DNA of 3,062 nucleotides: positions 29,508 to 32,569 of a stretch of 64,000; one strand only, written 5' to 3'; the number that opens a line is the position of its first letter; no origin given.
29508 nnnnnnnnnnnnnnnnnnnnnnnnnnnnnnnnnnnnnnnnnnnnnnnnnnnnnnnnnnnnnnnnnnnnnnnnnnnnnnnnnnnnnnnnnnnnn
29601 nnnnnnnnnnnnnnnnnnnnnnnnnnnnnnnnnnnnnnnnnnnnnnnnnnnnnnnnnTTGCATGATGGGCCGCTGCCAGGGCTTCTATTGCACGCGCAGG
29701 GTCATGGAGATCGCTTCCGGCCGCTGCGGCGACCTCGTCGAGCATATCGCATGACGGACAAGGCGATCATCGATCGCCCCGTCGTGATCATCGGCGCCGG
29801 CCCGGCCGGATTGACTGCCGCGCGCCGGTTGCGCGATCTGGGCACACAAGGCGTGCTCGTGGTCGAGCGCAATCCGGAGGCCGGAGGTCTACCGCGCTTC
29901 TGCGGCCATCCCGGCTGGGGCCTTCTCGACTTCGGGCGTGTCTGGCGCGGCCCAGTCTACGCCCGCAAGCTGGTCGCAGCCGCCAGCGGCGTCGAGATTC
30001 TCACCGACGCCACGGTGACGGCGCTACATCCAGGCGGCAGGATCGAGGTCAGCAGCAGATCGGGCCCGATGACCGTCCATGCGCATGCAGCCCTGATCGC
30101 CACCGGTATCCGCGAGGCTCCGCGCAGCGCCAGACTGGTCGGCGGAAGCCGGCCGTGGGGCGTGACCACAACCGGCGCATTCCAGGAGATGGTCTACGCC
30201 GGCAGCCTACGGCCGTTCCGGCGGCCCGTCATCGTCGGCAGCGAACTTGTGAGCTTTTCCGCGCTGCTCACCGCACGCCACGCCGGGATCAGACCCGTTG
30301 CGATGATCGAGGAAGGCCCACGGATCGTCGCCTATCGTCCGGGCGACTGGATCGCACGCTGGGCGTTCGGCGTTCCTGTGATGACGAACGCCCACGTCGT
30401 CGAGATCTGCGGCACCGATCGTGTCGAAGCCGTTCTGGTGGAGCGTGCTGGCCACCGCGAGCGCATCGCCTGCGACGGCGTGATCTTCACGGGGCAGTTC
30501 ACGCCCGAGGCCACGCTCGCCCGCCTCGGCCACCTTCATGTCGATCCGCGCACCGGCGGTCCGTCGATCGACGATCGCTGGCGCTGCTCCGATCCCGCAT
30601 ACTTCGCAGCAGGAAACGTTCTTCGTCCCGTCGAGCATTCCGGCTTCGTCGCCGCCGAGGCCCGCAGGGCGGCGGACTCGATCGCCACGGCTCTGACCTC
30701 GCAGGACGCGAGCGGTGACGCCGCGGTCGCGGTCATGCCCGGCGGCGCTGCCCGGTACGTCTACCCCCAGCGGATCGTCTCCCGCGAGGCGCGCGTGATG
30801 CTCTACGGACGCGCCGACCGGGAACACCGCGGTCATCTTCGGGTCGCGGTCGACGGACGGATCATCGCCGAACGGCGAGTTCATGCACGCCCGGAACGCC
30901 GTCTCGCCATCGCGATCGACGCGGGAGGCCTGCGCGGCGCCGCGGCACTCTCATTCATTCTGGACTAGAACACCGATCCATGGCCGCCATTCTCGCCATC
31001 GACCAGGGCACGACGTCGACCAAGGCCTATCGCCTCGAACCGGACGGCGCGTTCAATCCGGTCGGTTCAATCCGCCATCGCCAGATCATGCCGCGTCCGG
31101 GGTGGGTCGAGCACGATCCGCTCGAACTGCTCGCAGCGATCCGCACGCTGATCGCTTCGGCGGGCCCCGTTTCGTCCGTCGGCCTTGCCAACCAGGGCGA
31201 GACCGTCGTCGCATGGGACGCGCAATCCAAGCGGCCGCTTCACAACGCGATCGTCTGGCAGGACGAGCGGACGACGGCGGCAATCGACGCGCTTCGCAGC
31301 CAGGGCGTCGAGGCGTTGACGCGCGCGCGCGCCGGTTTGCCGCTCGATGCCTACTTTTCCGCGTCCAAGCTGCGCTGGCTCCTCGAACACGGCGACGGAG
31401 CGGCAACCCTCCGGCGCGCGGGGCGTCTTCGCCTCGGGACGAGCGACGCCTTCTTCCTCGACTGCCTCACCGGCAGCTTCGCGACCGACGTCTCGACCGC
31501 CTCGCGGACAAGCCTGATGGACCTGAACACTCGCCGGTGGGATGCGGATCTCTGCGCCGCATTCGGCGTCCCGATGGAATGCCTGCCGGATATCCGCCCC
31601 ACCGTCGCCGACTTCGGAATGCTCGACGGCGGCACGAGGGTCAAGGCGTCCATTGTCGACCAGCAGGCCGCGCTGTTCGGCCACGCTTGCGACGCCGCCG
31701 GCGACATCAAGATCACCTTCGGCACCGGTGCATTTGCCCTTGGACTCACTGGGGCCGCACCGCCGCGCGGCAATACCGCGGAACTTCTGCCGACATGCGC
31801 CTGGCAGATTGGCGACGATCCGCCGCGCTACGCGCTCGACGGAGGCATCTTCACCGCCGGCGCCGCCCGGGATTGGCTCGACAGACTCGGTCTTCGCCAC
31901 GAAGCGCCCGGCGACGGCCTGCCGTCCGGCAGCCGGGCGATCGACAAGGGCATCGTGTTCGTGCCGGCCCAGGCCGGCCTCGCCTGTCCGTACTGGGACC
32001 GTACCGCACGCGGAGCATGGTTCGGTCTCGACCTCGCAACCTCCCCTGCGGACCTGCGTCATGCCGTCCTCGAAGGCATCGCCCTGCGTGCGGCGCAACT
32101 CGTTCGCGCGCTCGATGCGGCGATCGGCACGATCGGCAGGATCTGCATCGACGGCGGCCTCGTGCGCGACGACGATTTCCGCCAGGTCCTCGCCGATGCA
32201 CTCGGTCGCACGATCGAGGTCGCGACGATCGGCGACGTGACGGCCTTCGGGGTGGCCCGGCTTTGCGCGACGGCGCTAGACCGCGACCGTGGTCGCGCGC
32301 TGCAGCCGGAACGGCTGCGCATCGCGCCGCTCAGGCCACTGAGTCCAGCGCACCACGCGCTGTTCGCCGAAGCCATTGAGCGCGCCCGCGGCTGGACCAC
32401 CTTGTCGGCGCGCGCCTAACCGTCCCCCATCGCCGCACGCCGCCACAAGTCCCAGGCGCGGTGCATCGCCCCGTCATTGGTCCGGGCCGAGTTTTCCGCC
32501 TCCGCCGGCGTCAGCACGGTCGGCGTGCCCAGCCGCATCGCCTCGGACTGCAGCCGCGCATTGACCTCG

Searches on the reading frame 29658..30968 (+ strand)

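Call 47: search_protein_families(library=pfam, proteins=[window:29658-30968:+], max_evalue=0.001)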
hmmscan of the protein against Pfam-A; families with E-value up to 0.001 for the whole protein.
window:29658-30968:+ (436 aa): 9 families
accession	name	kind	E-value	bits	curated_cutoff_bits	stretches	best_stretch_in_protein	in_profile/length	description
PF07992.20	Pyr_redox_2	-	2.3e-17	63.8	26.1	1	42-326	3-278/291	Pyridine nucleotide-disulphide oxidoreductase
PF13738.12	Pyr_redox_3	-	1.6e-07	31.4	30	1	43-72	1-30/305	Pyridine nucleotide-disulphide oxidoreductase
PF13450.12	NAD_binding_8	-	7.6e-07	29.8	21.9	1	44-78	1-34/68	NAD(P)-binding Rossmann-like domain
PF00070.33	Pyr_redox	-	5.5e-06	27.2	22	0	42-75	2-34/82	Pyridine nucleotide-disulphide oxidoreductase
PF01266.30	DAO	-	8.7e-06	25.9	27.9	1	42-76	2-35/353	FAD dependent oxidoreductase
PF01494.25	FAD_binding_3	-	1.6e-05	24.8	22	1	41-80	3-41/349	FAD binding domain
PF00890.30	FAD_binding_2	-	4e-05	23.4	20.4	1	42-78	2-37/414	FAD binding domain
PF03486.20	HI0933_like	-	0.00011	22.2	50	0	42-76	3-36/244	HI0933-like protein Rossmann domain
PF01946.23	Thi4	-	0.00012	21.8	26.2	1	36-77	14-55/235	Thi4 family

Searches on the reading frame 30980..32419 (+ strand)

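Call 47: search_protein_families(library=pfam, proteins=[window:30980-32419:+], max_evalue=0.001)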
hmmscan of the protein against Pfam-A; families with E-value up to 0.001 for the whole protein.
window:30980-32419:+ (479 aa): 3 families
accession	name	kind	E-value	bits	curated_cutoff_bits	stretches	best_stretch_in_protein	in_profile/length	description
PF00370.27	FGGY_N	-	1.3e-47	162.9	28.8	1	4-219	2-220/245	FGGY family of carbohydrate kinases, N-terminal domain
PF02782.22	FGGY_C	-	1.4e-27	97.2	27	1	245-432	3-197/198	FGGY family of carbohydrate kinases, C-terminal domain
PF21546.3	FGGY_C_2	-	9.9e-05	22.5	27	1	318-431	81-187/191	Carbohydrate kinase FGGY, C-terminal domain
